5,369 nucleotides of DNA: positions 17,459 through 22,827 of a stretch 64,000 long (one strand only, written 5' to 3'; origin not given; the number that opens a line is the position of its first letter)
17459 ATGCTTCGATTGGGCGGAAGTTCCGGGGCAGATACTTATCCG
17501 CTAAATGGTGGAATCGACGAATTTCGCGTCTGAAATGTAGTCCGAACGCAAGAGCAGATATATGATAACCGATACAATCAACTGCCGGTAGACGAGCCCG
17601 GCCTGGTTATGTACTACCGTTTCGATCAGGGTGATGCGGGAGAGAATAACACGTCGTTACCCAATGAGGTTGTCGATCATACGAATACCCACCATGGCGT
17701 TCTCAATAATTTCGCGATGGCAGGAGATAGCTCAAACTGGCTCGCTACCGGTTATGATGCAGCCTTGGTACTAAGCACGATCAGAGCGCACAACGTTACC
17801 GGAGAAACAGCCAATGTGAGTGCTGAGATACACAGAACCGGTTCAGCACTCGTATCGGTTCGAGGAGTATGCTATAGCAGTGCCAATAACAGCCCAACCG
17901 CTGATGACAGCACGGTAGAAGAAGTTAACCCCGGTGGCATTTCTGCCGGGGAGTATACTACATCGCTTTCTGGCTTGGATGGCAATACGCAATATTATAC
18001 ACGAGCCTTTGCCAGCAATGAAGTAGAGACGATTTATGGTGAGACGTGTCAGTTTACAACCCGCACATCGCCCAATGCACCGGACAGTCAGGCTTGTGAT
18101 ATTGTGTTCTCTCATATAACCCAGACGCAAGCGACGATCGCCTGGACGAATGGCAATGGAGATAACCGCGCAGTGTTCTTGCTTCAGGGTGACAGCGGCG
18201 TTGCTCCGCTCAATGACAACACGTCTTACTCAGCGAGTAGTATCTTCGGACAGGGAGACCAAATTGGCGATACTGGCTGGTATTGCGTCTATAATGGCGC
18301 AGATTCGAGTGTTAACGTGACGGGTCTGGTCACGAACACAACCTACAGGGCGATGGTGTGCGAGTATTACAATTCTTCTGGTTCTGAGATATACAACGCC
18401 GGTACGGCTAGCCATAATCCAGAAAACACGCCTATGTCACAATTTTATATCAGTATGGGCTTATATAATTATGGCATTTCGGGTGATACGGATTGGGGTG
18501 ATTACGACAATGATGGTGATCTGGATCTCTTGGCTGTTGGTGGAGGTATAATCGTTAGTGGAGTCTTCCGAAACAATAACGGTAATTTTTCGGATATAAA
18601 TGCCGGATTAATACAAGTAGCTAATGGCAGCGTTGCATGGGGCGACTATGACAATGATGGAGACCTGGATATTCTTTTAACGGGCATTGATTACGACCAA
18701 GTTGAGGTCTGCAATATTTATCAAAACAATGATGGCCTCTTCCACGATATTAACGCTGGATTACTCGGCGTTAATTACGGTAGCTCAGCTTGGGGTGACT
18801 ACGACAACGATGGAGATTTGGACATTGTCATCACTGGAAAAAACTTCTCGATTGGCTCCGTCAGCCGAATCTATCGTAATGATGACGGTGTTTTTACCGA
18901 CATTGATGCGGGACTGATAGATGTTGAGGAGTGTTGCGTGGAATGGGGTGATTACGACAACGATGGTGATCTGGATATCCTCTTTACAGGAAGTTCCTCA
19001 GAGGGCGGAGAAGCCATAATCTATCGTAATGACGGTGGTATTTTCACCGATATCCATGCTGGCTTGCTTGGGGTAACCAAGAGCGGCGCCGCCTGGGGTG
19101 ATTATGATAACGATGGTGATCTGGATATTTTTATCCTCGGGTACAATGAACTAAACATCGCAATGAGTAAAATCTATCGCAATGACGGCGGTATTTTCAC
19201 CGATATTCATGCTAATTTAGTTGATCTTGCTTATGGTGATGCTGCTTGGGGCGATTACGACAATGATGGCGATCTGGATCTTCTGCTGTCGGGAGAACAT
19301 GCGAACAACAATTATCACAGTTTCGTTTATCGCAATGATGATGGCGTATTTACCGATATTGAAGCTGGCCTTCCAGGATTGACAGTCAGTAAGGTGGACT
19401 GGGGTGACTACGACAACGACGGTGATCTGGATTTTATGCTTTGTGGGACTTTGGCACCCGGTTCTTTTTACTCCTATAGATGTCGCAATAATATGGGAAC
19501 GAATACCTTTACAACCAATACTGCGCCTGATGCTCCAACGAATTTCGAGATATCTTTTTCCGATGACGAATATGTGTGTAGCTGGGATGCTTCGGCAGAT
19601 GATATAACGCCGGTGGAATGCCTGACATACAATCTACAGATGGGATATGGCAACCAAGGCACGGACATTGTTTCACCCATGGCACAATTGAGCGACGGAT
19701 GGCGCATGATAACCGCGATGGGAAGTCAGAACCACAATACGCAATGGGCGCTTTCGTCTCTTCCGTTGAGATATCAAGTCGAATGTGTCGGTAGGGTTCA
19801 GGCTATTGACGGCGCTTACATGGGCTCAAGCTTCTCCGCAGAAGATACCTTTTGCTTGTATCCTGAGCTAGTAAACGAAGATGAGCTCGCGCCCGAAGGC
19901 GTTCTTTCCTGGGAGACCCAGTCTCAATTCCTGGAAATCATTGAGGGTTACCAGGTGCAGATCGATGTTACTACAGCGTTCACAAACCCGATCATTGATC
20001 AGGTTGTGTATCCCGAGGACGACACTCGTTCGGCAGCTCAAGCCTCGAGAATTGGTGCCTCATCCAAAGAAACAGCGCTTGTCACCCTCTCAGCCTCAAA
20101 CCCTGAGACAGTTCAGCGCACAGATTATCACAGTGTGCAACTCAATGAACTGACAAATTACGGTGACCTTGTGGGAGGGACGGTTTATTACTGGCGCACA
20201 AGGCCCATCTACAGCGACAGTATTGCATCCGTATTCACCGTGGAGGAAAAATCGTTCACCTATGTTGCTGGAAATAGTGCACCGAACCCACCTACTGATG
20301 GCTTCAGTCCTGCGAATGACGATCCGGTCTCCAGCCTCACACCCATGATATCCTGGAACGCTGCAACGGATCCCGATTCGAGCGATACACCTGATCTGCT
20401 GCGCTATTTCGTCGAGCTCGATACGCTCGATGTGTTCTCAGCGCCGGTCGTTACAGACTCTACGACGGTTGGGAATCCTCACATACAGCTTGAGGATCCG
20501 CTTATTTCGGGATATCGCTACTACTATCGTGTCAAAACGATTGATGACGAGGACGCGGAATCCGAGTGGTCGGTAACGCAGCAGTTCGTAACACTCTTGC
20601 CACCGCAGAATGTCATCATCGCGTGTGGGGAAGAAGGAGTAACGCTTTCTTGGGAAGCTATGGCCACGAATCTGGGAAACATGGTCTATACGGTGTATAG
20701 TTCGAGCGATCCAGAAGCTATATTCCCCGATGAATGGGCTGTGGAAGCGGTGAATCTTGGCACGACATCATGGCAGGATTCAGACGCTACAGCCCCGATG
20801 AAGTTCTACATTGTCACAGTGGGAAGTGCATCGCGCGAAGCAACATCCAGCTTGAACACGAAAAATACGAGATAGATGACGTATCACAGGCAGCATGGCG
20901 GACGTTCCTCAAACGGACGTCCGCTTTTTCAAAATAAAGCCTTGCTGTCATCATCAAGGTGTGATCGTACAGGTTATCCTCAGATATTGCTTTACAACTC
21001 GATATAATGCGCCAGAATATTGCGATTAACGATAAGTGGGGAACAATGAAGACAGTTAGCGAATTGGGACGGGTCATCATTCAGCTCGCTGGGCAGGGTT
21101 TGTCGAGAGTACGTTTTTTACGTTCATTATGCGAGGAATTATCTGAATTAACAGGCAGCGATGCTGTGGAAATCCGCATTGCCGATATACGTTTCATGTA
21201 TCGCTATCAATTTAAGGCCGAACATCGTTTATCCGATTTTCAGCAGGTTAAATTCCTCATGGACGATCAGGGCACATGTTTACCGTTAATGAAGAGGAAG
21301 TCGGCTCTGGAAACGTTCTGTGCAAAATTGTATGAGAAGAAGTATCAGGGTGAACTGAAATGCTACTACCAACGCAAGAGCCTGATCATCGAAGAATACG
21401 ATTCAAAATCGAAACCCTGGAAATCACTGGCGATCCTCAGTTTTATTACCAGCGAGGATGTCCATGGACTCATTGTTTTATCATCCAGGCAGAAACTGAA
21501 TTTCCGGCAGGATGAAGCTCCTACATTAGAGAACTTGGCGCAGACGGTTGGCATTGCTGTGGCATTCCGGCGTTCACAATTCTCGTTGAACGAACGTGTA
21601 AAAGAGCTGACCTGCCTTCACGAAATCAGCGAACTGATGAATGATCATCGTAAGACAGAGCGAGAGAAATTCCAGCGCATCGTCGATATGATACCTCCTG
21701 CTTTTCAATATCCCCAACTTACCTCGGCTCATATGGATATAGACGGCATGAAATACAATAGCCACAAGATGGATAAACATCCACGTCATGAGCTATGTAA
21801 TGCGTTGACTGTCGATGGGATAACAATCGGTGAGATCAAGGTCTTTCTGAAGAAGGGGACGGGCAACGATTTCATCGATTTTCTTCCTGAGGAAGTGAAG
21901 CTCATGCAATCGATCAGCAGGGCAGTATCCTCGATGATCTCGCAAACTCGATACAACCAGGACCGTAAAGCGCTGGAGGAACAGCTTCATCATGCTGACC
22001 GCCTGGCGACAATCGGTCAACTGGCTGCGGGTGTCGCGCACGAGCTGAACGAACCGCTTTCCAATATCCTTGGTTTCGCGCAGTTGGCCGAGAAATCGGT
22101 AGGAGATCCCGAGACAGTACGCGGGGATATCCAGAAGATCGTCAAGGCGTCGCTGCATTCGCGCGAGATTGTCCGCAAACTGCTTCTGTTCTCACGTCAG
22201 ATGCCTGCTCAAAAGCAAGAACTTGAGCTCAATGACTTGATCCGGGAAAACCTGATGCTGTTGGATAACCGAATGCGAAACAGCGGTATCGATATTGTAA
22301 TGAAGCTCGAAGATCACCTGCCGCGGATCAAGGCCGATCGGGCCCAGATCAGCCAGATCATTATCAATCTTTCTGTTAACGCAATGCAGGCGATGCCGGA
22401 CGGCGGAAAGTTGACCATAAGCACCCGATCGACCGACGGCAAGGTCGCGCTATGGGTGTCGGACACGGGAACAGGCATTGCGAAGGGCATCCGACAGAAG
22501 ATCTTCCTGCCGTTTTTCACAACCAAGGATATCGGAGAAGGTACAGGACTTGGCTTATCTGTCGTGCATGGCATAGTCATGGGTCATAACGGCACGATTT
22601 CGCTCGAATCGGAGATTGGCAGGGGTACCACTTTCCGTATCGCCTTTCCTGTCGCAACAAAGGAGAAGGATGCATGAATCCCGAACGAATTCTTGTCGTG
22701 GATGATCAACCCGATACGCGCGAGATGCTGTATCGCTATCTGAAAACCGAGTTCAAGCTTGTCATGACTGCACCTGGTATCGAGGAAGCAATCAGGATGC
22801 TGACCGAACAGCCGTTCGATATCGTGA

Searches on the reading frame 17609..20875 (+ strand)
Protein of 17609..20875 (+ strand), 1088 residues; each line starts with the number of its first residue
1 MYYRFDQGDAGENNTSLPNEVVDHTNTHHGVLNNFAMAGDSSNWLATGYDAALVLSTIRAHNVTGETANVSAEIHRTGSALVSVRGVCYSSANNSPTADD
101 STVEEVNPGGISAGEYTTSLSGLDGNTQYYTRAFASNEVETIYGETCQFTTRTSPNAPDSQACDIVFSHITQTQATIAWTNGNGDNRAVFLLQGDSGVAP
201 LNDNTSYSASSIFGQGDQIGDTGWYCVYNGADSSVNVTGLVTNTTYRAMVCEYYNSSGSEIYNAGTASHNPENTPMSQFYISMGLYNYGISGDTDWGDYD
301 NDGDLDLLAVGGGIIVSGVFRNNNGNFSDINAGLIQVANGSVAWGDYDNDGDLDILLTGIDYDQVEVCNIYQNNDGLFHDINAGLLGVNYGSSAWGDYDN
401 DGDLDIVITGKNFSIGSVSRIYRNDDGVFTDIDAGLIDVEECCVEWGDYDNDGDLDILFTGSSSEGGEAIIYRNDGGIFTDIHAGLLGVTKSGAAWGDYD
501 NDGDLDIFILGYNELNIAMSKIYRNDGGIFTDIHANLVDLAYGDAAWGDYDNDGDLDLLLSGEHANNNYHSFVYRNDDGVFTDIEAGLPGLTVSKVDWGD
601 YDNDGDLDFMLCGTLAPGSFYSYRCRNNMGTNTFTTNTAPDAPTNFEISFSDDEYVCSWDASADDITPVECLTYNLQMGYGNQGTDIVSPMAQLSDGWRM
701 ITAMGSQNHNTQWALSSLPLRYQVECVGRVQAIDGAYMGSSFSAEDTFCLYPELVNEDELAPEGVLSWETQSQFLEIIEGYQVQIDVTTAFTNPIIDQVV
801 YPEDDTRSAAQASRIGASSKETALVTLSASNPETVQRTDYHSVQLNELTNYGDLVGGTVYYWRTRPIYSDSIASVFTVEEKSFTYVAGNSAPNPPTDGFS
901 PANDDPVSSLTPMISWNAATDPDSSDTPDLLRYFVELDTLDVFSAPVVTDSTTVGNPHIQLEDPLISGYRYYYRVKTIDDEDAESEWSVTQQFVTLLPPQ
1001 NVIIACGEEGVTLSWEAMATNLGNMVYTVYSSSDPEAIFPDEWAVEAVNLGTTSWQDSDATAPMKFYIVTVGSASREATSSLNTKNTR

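Call 11: search_protein_families(library=pfam, proteins=[window:17609-20875:+], max_evalue=0.01)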
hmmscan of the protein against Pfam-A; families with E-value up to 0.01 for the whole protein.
window:17609-20875:+ (1088 aa): 5 families
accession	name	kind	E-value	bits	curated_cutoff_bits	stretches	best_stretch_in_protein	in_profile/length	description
PF13517.12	FG-GAP_3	-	5e-32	110.7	26.9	6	448-509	1-61/61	FG-GAP-like repeat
PF01839.29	FG-GAP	-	2.9e-07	30.7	22.1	0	392-413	4-25/37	FG-GAP repeat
PF16656.11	Pur_ac_phosph_N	-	1.4e-05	26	30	0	165-263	6-90/93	Purple acid Phosphatase, N-terminal domain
PF25788.1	Ig_Rha78A_N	-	0.0004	21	27.4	1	950-995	52-101/105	Rha78A-like, N-terminal immunoglobulin domain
PF01108.23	Tissue_fac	-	0.00041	20.6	27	0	990-1034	16-60/107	Tissue factor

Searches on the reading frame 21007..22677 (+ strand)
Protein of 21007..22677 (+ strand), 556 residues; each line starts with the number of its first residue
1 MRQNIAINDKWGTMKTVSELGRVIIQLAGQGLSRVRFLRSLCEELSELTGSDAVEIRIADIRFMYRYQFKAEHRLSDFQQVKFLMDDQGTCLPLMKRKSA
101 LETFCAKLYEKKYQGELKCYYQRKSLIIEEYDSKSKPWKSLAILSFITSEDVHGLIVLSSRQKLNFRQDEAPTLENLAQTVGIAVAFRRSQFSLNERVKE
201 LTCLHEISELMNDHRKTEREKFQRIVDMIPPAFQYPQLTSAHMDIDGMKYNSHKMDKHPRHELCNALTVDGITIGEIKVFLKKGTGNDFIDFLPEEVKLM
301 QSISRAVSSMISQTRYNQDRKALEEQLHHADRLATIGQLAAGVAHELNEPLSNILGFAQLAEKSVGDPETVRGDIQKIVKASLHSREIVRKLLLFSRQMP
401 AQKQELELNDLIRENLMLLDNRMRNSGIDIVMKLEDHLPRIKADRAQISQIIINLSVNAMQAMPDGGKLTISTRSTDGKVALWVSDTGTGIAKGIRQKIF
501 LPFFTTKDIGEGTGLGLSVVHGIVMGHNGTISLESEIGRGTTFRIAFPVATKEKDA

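Call 11: search_protein_families(library=pfam, proteins=[window:21007-22677:+], max_evalue=0.01)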
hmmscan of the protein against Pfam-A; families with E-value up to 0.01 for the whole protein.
window:21007-22677:+ (556 aa): 4 families
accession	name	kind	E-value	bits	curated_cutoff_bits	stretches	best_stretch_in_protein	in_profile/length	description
PF02518.31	HATPase_c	-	5.3e-24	85.2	26.4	1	444-550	2-110/111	Histidine kinase-, DNA gyrase B-, and HSP90-like ATPase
PF00512.31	HisKA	-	2.5e-11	43.9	26.9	1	337-397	3-62/66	His Kinase A (phospho-acceptor) domain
PF13185.12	GAF_2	-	2.3e-05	25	28.6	1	86-185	29-135/136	GAF domain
PF10090.15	HPTransfase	-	0.0026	18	22.9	1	449-490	33-74/123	Histidine phosphotransferase C-terminal domain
